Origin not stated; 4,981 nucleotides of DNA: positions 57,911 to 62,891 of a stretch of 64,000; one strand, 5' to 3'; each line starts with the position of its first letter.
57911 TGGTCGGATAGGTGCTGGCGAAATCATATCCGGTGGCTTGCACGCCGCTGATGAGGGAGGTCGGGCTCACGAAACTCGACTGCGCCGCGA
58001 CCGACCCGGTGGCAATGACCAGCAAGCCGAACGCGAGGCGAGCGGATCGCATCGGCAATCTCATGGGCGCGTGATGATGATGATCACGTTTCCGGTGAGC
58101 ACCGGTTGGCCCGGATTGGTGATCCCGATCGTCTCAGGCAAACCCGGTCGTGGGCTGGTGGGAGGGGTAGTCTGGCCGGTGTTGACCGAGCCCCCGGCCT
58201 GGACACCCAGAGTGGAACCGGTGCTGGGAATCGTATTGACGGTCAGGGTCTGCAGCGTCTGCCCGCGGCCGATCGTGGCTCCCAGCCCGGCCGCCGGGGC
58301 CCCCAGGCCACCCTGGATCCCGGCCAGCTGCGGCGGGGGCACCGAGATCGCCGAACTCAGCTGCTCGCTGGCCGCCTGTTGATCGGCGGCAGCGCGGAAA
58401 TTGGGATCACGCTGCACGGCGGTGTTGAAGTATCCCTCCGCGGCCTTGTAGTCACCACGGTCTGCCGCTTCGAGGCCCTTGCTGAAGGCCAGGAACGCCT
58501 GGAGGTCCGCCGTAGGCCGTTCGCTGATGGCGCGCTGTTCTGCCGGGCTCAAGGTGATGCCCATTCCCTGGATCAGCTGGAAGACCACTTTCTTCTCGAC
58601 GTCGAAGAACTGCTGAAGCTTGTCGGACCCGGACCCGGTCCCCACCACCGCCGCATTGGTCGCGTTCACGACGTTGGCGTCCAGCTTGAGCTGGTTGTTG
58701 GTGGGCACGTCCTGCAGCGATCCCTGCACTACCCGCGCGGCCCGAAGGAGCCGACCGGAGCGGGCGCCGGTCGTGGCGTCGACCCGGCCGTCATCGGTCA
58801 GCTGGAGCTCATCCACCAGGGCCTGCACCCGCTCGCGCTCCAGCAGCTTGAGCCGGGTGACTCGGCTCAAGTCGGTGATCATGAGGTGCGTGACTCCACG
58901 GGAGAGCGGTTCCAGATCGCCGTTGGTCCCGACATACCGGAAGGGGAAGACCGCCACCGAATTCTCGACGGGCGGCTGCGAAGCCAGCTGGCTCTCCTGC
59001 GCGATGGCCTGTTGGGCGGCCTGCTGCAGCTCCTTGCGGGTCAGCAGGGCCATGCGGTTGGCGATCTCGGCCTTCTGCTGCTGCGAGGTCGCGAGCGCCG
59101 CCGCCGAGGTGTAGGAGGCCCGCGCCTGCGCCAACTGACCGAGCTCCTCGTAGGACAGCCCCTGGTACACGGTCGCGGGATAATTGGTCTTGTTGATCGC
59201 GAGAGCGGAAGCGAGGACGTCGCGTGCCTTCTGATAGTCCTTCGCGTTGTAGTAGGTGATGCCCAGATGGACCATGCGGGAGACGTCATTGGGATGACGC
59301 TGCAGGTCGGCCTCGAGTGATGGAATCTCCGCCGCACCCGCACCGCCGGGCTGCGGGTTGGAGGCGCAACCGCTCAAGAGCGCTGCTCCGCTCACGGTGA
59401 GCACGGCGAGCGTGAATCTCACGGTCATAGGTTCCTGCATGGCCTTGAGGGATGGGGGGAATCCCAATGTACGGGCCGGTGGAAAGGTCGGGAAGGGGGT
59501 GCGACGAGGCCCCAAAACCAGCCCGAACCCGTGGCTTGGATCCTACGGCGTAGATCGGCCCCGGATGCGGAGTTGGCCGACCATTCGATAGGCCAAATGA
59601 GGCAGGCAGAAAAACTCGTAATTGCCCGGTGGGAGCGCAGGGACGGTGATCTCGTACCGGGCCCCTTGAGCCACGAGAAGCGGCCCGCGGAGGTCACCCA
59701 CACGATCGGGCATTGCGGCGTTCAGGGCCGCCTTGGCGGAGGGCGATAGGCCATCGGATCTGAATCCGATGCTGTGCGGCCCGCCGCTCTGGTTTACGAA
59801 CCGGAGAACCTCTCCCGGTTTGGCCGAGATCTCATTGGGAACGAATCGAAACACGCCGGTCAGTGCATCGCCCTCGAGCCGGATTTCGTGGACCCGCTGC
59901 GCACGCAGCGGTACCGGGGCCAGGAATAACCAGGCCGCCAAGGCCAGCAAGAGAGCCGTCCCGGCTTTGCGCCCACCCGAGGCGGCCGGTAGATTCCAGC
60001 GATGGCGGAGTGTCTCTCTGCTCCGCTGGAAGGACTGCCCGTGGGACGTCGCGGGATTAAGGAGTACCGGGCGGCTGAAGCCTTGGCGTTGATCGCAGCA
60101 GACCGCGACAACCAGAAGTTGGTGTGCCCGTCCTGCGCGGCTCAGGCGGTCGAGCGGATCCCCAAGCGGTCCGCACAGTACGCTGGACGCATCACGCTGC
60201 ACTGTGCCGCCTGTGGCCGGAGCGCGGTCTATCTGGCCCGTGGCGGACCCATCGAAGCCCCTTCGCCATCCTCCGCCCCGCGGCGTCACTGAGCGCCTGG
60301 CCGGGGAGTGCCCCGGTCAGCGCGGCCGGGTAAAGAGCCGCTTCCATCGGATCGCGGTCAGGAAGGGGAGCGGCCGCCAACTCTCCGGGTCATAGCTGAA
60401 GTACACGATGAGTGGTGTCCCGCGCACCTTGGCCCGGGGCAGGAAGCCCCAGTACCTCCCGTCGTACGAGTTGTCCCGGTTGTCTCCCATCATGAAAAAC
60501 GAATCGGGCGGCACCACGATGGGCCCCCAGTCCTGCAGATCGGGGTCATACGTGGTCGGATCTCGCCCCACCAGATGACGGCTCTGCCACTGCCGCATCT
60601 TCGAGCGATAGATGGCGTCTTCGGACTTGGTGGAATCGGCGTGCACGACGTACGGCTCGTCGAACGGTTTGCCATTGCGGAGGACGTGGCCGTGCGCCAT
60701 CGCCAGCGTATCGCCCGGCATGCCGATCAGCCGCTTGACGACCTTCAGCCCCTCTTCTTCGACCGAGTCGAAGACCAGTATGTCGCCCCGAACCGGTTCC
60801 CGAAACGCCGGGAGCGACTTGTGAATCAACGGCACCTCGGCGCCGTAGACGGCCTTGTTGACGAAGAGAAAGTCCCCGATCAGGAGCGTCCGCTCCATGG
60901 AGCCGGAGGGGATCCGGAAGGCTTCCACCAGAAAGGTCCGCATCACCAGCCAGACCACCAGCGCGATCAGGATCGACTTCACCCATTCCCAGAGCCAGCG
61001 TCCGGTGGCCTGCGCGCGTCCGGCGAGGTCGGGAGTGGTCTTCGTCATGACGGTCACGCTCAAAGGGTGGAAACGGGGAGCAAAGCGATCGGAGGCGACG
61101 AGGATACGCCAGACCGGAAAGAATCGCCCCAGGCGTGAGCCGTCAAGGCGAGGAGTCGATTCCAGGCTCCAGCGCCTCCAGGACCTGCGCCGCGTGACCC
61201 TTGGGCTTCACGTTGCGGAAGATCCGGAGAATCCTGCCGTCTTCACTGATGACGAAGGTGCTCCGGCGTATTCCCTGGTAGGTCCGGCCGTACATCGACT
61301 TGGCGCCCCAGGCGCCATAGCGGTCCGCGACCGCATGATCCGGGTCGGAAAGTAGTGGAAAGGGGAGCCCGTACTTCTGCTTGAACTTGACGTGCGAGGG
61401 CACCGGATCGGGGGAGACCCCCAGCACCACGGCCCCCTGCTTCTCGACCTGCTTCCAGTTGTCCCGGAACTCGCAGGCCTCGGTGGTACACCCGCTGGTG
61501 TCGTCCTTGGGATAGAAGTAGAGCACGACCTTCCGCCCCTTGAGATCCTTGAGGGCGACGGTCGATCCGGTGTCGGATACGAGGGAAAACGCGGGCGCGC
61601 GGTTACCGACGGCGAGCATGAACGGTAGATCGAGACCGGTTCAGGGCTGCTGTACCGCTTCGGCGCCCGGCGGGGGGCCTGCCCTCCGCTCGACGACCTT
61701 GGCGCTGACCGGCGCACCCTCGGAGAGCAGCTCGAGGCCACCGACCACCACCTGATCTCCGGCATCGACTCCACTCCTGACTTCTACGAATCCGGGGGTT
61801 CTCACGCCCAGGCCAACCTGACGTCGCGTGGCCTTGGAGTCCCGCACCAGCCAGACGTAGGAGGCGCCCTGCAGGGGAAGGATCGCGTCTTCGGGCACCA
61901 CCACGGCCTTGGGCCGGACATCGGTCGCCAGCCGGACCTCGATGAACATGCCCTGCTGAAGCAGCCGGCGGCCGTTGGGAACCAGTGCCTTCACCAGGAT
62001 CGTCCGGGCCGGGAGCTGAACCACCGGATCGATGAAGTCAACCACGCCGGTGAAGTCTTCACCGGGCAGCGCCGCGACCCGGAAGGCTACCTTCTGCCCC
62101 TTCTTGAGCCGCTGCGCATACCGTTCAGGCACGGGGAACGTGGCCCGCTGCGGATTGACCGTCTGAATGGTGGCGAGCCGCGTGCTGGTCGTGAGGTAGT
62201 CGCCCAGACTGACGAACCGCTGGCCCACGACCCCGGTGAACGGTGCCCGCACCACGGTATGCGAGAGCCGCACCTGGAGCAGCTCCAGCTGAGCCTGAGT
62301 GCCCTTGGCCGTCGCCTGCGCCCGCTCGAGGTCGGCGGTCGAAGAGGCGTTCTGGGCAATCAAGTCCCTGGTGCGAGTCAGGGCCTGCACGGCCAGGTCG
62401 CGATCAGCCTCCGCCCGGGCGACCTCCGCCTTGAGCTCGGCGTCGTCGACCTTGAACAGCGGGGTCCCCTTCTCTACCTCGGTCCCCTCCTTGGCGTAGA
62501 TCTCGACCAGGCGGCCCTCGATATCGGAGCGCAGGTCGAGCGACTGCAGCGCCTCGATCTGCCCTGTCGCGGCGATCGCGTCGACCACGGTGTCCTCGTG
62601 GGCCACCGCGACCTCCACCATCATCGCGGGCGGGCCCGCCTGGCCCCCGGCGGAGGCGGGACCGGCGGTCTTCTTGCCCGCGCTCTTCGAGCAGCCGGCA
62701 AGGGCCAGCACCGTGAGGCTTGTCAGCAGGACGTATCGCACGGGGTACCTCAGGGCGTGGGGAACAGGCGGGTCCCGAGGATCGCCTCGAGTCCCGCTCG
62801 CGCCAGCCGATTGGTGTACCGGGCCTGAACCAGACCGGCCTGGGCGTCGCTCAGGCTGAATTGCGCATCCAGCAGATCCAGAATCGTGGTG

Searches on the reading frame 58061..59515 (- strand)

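Call 52: search_protein_families(library=pfam, proteins=[window:58061-59515:-], max_evalue=0.001)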
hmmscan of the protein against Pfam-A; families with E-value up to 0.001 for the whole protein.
window:58061-59515:- (484 aa): 9 families
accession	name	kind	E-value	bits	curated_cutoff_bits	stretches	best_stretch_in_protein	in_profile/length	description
PF07719.23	TPR_2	-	1.6e-12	46.9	27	0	83-111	6-34/34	Tetratricopeptide repeat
PF00515.34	TPR_1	-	4.9e-09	36.1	27.8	0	345-373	6-34/34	Tetratricopeptide repeat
PF13181.12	TPR_8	-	7.3e-07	29.3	25.7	0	345-372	6-33/34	Tetratricopeptide repeat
PF03783.19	CsgG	-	2.2e-06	27.6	20.8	1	204-267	36-98/210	Curli production assembly/transport component CsgG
PF13174.12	TPR_6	-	1.8e-05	25.5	26.3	0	117-137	5-25/33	Tetratricopeptide repeat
PF13428.12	TPR_14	-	0.0001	23.1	23.5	0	84-113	7-36/44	Tetratricopeptide repeat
PF13424.12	TPR_12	-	0.00017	22.2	30.1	0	74-109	41-76/77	Tetratricopeptide repeat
PF13431.12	TPR_17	-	0.0004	20.9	24.4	0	104-133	5-34/34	Tetratricopeptide repeat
PF13371.12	TPR_9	-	0.00095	19.6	35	0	86-155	3-72/73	Tetratricopeptide repeat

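Call 74: search_protein_families(library=ncbifam, proteins=[window:58061-59515:-], max_evalue=0.00001)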
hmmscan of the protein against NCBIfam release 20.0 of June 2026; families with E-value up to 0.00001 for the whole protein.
window:58061-59515:- (484 aa): 4 families
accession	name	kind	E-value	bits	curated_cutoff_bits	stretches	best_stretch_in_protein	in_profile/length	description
TIGR02521.1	type_IV_pilW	equivalog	2.3e-10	40.4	154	1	43-168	5-120/234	type IV pilus biogenesis/stability protein PilW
TIGR04510.1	mod_pep_cyc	subfamily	3e-07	29.3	400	1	228-376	285-434/814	putative peptide modification system cyclase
NF040959.1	MamA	equivalog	6.7e-07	28.9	200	1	67-145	94-172/204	magnetosome protein MamA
TIGR00540.1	TPR_hemY_coli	hypoth_equivalog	1.1e-06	27.6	142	1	59-137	307-384/385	heme biosynthesis-associated TPR protein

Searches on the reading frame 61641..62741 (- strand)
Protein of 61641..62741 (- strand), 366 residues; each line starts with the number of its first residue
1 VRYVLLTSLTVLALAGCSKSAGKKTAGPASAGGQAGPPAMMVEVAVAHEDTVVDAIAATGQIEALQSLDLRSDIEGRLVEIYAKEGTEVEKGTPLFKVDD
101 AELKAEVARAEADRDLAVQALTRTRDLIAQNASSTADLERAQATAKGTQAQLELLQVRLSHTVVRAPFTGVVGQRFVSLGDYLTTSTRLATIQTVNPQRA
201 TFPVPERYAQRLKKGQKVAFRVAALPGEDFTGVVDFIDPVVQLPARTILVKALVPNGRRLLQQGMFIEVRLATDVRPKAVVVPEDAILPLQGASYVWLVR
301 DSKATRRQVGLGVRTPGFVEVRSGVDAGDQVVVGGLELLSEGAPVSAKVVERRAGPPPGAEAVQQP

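Call 52: search_protein_families(library=pfam, proteins=[window:61641-62741:-], max_evalue=0.001)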
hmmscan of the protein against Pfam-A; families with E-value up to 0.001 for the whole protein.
window:61641-62741:- (366 aa): 4 families
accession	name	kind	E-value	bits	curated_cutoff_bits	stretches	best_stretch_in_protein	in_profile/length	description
PF16576.10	HlyD_D23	-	7.4e-26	91.2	30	1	55-266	5-213/214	Barrel-sandwich domain of CusB or HlyD membrane-fusion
PF13437.12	HlyD_3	-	5.4e-16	59.7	22.2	1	163-257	1-96/106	HlyD family secretion protein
PF13533.13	Biotin_lipoyl_2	-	9.2e-05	22.6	29.8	1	70-99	3-32/32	Biotin-lipoyl like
PF00364.28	Biotin_lipoyl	-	0.00014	22.1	22.1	0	69-97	44-72/73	Biotin-requiring enzyme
